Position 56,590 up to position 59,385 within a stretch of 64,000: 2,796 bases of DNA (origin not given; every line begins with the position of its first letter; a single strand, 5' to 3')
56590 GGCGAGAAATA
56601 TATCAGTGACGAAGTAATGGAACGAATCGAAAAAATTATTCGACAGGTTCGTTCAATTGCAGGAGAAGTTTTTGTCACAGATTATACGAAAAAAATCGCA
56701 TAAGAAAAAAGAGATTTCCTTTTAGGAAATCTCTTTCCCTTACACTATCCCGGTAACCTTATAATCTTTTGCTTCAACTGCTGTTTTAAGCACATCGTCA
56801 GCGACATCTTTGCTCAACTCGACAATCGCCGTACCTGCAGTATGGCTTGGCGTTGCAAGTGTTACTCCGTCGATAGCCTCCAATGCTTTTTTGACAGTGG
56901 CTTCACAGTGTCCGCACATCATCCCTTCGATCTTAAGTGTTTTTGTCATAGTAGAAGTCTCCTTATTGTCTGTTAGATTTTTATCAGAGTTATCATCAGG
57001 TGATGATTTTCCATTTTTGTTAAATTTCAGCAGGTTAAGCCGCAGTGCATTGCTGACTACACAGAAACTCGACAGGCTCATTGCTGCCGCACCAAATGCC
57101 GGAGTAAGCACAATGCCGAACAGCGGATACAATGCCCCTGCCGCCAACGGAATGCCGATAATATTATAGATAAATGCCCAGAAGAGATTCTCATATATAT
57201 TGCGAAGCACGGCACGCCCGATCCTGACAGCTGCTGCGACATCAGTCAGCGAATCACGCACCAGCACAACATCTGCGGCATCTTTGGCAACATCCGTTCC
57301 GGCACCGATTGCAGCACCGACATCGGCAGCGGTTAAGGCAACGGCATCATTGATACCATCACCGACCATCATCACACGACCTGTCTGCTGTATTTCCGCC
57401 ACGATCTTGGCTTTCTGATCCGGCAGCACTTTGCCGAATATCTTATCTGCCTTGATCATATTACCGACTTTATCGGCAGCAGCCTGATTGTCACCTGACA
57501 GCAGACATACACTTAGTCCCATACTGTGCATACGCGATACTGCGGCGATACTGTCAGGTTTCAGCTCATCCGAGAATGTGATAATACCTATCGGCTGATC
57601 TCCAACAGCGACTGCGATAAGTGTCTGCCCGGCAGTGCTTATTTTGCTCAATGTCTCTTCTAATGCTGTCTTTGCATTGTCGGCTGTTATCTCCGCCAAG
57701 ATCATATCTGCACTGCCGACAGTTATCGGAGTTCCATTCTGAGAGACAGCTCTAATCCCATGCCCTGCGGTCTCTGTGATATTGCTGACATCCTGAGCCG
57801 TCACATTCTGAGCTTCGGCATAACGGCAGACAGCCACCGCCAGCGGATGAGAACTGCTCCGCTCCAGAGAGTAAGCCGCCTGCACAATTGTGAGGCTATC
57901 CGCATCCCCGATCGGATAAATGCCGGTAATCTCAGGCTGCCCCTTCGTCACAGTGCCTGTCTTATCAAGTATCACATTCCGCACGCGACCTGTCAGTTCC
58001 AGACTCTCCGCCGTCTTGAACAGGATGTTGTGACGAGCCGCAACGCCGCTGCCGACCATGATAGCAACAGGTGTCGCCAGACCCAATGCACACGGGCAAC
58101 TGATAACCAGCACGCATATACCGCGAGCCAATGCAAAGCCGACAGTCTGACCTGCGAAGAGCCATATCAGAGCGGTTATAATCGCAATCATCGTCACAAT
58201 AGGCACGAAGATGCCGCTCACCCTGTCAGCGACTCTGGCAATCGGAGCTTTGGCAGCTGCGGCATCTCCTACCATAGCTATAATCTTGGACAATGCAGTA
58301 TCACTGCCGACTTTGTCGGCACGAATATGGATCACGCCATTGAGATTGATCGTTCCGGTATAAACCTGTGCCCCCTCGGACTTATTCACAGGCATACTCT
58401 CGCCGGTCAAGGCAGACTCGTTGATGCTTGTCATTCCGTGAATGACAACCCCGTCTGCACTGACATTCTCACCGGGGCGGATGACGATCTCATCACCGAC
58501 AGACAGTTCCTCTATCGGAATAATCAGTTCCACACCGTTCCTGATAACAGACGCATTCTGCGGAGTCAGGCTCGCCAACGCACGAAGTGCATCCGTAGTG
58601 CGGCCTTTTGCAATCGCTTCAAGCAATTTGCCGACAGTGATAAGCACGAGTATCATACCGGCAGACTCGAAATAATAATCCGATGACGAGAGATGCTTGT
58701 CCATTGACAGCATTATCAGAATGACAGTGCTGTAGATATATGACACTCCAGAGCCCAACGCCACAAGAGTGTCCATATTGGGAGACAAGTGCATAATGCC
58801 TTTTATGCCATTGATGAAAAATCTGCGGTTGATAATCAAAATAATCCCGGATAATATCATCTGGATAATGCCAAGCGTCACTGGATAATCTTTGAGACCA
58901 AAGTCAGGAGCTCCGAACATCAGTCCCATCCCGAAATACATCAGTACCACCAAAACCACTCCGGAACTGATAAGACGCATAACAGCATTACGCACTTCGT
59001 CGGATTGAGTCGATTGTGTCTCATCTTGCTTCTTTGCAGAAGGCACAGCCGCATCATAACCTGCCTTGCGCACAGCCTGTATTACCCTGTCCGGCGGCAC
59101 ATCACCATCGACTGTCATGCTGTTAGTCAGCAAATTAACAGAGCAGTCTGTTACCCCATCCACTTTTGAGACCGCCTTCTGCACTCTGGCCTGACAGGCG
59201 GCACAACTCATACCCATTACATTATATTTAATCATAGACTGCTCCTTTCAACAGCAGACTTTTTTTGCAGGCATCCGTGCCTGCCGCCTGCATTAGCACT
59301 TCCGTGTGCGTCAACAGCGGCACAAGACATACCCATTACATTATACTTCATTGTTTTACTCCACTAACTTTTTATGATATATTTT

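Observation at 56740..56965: CopZ-like metallochaperone domain fused to the CopA C-terminus with its own in-frame Shine-Dalgarno and ATG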

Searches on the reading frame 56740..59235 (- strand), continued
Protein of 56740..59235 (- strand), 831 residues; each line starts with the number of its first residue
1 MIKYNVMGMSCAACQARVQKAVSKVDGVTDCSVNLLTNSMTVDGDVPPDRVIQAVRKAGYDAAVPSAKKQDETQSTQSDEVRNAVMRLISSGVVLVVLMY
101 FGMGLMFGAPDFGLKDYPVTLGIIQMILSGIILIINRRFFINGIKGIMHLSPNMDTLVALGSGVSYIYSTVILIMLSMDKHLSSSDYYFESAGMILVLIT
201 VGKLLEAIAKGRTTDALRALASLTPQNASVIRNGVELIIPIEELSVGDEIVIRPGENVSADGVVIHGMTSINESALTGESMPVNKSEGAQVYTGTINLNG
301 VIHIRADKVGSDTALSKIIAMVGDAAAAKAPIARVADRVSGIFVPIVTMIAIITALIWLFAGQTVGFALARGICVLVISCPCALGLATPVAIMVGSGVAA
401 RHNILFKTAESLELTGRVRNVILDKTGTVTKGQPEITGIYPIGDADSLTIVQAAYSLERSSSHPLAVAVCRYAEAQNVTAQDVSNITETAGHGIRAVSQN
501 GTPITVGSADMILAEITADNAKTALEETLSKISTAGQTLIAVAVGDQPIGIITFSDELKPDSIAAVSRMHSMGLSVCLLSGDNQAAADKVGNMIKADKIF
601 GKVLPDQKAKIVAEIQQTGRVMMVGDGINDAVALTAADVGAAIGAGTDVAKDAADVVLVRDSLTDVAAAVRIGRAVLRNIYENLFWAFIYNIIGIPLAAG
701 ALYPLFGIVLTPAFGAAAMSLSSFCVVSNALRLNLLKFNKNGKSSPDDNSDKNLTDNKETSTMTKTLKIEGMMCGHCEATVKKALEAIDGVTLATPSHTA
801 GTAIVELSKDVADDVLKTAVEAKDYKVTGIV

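Call 88: predict_structure(alignment_id=A4)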
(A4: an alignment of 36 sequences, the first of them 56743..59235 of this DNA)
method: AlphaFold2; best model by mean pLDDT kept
length: 831 residues; sequences in the alignment: 36
mean_pLDDT: 75.8   pTM: 0.59
mean pLDDT of the five models: 75.8, 72.0, 69.2, 67.8, 66.0
residues with pLDDT >= 90: 59; 70-90: 536; 50-70: 187; < 50: 49
segments of 3 or more residues with pLDDT < 50: 68-75, 278-281, 324-332, 395-397, 741-761
pLDDT, mean of each block of 10 residues (from residue 1): 74 68 83 68 84 84 64 52 78 83 66 73 85 82 74 71 80 78 65 73 64 56 75 86 85 86 87 58 78 81 86 63 48 57 80 88 81 77 54 53 64 83 85 83 88 90 82 89 84 84 88 84 85 72 90 84 88 90 79 89 80 86 80 78 64 62 83 79 73 77 70 66 65 60 41 37 79 76 84 84 86 89 86 79
secondary structure, 60 per line:
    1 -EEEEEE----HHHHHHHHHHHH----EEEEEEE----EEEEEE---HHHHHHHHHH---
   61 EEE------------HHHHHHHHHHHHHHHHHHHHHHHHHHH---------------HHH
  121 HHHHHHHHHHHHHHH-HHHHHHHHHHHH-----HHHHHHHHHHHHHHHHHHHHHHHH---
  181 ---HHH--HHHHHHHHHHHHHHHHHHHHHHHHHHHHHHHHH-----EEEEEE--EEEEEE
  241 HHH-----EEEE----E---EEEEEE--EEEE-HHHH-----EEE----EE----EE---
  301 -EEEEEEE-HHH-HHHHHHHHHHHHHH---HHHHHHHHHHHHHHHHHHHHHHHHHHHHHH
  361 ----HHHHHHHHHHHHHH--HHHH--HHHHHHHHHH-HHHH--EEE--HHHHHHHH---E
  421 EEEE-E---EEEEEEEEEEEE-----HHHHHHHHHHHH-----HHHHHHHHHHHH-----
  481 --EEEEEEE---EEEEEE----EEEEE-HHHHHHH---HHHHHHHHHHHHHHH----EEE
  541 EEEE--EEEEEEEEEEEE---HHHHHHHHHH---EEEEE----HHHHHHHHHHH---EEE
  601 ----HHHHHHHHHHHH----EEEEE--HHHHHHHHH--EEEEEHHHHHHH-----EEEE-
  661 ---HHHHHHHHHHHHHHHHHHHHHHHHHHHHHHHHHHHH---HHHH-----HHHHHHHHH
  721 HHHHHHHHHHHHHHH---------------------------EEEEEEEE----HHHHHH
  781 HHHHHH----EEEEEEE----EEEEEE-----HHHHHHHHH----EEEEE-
elements in order (helices of 4 or more, strands of 3 or more residues): E2-7 H12-23 E28-34 E39-44 H48-57 E61-63 H76-102 H118-135 H137-148 H154-177 H189-221 E227-232 E235-240 E249-252 E261-266 E269-272 H274-277 E283-285 E302-308 H314-327 H331-360 H365-378 H381-384 H387-396 H398-401 E404-406 H409-416 E420-424 E430-441 H447-458 H464-475 E483-489 E493-498 E503-507 H509-515 H519-533 E538-544 E547-558 H562-571 E575-579 H584-594 E598-600 H605-616 E621-625 H628-636 E639-643 H644-650 E656-659 H664-699 H703-706 H712-735 E763-770 H775-786 E791-797 E802-807 H813-821 E826-830

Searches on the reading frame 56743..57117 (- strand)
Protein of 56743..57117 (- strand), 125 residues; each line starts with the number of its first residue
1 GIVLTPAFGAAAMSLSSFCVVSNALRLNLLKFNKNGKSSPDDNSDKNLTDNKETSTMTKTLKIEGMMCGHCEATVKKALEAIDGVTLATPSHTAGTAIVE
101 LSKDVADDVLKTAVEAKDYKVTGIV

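Call 11: find_related_loci(query=A1, collection=genome_contigs, flank=3000)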
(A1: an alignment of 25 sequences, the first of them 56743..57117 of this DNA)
Query A1 (125 aa) in genome_contigs; peptide patterns used: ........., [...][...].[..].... (x = any residue, [..] = any of these).
600 stretches matched a pattern (row limit reached: there are more); 588 encode a relative of the query (tblastn E <= 1e-3); the best 80 are kept; 80 distinct loci.
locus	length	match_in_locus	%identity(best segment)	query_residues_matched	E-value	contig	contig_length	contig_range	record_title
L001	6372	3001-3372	64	1-124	5e-48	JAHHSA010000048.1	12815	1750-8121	MAG: Oscillibacter sp. isolate MAG044 MAG044_48, whole genome shotgun sequence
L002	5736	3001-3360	67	1-124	5e-48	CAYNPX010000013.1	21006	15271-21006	MAG TPA_asm: uncultured Butyricicoccus sp. isolate SRP222994_co1_112 genome assembly, contig: NODE_5146_length_21006_cov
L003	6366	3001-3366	67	1-124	6e-47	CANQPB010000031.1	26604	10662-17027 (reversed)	MAG: uncultured Clostridia bacterium isolate Lapin-012__bin74 genome assembly, contig: Lapin-012__NODE_2691_length_26604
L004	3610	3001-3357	64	1-124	2e-46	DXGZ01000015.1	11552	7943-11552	MAG TPA_asm: Candidatus Mediterraneibacter vanvlietii isolate ChiBcec1-362 ChiBcec1__C4334_L11552_SAMN08009753, whole ge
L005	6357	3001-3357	65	1-124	2e-46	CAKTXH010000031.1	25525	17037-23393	MAG: uncultured Clostridia bacterium isolate REFINED_METABAT215_TOP10_CONTIGS_1500_ASSEMBLY_K77_MERGED__Hadza_MoBio_hadz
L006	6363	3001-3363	66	1-124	3e-46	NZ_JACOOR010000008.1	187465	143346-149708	Anaerosacchariphilus hominis strain NSJ-68 H10_ctg008, whole genome shotgun sequence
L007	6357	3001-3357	64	1-124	1e-45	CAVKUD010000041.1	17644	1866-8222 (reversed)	Senegalimassilia sp. isolate H07656-L1_cleanbin_000016 genome assembly, contig: Spades_H07656-L1_contig_987, whole genom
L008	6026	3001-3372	63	1-122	3e-45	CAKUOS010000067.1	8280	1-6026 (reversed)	MAG: uncultured Oscillospiraceae bacterium isolate REFINED_METABAT215_TOP10_CONTIGS_1500_ASSEMBLY_K77_MERGED__Hadza_PheC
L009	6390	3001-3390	60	1-124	2e-45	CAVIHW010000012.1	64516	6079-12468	Oscillospiraceae bacterium isolate G02653-L1_cleanbin_000007 genome assembly, contig: Spades_G02653-L1_contig_296, whole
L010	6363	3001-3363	66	1-124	4e-45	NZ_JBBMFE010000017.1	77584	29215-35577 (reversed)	Laedolimicola intestinihominis strain CLA-AA-H132 CLAAAH132_contig_17_length_77584, whole genome shotgun sequence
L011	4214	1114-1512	59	1-124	2e-44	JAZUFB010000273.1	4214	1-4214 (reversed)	MAG: Clostridia bacterium isolate T1900045296_TH20190066.MAGScoT_cleanbin_000028 SGB_6089_k141_1271817, whole genome sho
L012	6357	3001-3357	60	1-124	2e-44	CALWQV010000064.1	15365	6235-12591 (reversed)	MAG: uncultured Enterocloster sp. isolate BRZ_PI__bin16 genome assembly, contig: BRZ_PI__NODE_5694_length_15365_cov_4.89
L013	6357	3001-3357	62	1-124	8e-45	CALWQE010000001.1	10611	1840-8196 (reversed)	MAG: uncultured Lachnospiraceae bacterium isolate E09__bin63 genome assembly, contig: E09__k127_7495829, whole genome sh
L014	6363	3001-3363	63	1-124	1e-44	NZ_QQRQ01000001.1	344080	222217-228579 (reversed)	Evtepia gabavorous strain KLE1738 KLE1738_1, whole genome shotgun sequence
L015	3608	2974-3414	57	1-124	3e-44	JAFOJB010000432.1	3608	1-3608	MAG: Blautia sp. isolate RGIG513 Dairy_cattle_Duodenum-3__c623401, whole genome shotgun sequence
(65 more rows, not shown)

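Call 77: search_dna_similar(query=window:56743-57117:-, collection=plasmids, mode=protein, max_rows=15, max_evalue=1e-10)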
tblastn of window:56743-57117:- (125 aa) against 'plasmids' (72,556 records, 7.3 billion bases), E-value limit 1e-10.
Records with a match: 106; places in all: 106; records where one place covers at least 80% of the query: 106.
Best place of each record, by identity: <60% 106.
By first word of the organism name: Staphylococcus 99; Listeria 2; Roseburia 1; Ruminococcus 1; Butyrivibrio 1; Subdoligranulum 1; Citrobacter 1.
By predicted mobility (MOB-suite, as given by PLSDB): non-mobilizable 73; mobilizable 31; conjugative 2.
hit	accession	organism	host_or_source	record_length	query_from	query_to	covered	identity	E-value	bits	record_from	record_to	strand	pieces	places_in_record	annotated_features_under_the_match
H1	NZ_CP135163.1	Roseburia sp. 831b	Sus scrofa domesticus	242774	4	124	97%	57.0%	1e-33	129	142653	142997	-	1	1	heavy metal translocating P-type ATPase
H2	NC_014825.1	Ruminococcus albus 7 = DSM 20455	-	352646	1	124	99%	54.4%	3e-36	137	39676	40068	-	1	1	heavy metal translocating P-type ATPase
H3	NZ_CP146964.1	Butyrivibrio fibrisolvens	Bovinae,Bovine rumen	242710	1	125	100%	41.5%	6e-25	104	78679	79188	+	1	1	heavy metal translocating P-type ATPase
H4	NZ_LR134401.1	Listeria monocytogenes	Homo sapiens,Vein blood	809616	3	121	95%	42.5%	6e-14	74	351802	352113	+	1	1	copZ: copper chaperone CopZ | heavy metal translocating P-type ATPase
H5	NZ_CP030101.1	Listeria monocytogenes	Environment,water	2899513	3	121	95%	42.5%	7e-14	73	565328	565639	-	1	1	none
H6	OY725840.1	Subdoligranulum variabile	-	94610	4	124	97%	39.3%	2e-14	75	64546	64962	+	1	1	record has no annotation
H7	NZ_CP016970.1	Staphylococcus epidermidis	Homo sapiens,blood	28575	3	121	95%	36.4%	1e-11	67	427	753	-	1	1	copZ: copper chaperone CopZ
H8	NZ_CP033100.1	Staphylococcus warneri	condensation water of the Shenzhou-10 ...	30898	3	121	95%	36.4%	1e-11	67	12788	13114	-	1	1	copZ: copper chaperone CopZ | heavy metal translocating P-type ATPase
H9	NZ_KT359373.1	Staphylococcus haemolyticus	-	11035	3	121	95%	36.4%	1e-11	67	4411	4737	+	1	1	copZ: copper chaperone CopZ | heavy metal translocating P-type ATPase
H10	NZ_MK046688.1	Staphylococcus epidermidis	Homo sapiens,Neck/Axilla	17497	3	121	95%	36.4%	1e-11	67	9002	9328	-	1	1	copZ: copper chaperone CopZ | heavy metal translocating P-type ATPase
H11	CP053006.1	Staphylococcus epidermidis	Homo sapiens,nose; prosthetic joint ...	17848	3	121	95%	36.4%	1e-11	67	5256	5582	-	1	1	copZ: copper chaperone CopZ | copper-translocating P-type ATPase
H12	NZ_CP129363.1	Staphylococcus haemolyticus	Homo sapiens,Nasal cavity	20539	3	121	95%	36.4%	1e-11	67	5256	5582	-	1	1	copZ: copper chaperone CopZ | heavy metal translocating P-type ATPase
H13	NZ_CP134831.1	Staphylococcus capitis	Homo sapiens,skin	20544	3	121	95%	36.4%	1e-11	67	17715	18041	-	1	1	copZ: copper chaperone CopZ | heavy metal translocating P-type ATPase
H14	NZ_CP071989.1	Staphylococcus epidermidis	Homo sapiens,blood (platelets),isolated ...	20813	3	121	95%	36.4%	1e-11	67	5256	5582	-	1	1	copZ: copper chaperone CopZ | heavy metal translocating P-type ATPase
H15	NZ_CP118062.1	Staphylococcus haemolyticus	Homo sapiens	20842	3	121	95%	36.4%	1e-11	67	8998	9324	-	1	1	copZ: copper chaperone CopZ | heavy metal translocating P-type ATPase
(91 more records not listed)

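Call 78: get_annotated_region(hit=H9, flank=2800)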
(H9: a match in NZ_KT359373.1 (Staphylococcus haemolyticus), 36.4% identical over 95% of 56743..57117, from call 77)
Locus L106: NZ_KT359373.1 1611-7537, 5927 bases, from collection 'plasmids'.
description: Staphylococcus haemolyticus plasmid pBNF01A, complete sequence
organism: Staphylococcus haemolyticus (NCBI taxid 1283)
taxonomy: Bacteria; Bacillota; Bacilli; Bacillales; Staphylococcaceae; Staphylococcus; Staphylococcus haemolyticus
host: -; source: -; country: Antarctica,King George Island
typing (MOB-suite, as given by PLSDB): non-mobilizable; replicon rep_cluster_910
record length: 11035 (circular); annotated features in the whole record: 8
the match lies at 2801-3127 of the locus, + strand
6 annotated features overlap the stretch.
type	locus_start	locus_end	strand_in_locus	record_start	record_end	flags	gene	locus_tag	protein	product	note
CDS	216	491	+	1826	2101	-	-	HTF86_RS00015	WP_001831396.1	metal-sensing transcriptional repressor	GO:0006355 - regulation of DNA-templated transcription [Evidence IEA]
CDS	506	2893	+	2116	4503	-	-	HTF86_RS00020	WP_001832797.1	heavy metal translocating P-type ATPase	GO:0006812 - monoatomic cation transport [Evidence IEA]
CDS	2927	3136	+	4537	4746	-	copZ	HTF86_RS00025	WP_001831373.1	copper chaperone CopZ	-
CDS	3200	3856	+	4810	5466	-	-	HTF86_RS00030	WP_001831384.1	hypothetical protein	-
CDS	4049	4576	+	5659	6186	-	-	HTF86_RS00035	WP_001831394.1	GNAT family protein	-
CDS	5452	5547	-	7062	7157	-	-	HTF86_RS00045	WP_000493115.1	type I toxin-antitoxin system Fst family toxin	-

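Call 79: get_annotated_region(hit=H4, flank=2800)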
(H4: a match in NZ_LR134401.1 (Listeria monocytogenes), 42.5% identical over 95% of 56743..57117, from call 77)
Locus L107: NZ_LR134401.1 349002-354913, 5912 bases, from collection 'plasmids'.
description: Listeria monocytogenes strain NCTC7974 plasmid 4, complete sequence
organism: Listeria monocytogenes (NCBI taxid 1639)
taxonomy: Bacteria; Bacillota; Bacilli; Bacillales; Listeriaceae; Listeria; Listeria monocytogenes
host: -; source: Homo sapiens,Vein blood; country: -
typing (MOB-suite, as given by PLSDB): non-mobilizable
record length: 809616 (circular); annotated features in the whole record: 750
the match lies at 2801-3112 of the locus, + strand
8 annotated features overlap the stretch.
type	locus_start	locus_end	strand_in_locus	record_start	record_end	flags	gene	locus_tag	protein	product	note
CDS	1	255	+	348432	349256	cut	-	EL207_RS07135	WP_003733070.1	D-alanyl-D-alanine carboxypeptidase family protein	-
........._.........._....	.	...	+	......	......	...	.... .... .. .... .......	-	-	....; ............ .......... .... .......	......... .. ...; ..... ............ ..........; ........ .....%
CDS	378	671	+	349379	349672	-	csoR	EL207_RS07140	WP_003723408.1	copper-sensing transcriptional repressor CsoR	-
CDS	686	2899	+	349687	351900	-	-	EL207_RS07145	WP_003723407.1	heavy metal translocating P-type ATPase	GO:0006812 - monoatomic cation transport [Evidence IEA]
CDS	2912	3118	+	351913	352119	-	copZ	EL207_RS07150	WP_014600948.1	copper chaperone CopZ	-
CDS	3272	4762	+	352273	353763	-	-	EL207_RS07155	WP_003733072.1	S41 family peptidase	-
CDS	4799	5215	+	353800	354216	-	-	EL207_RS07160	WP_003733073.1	MarR family transcriptional regulator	GO:0006355 - regulation of DNA-templated transcription [Evidence IEA]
CDS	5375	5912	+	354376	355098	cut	-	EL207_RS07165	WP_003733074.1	metal ABC transporter ATP-binding protein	-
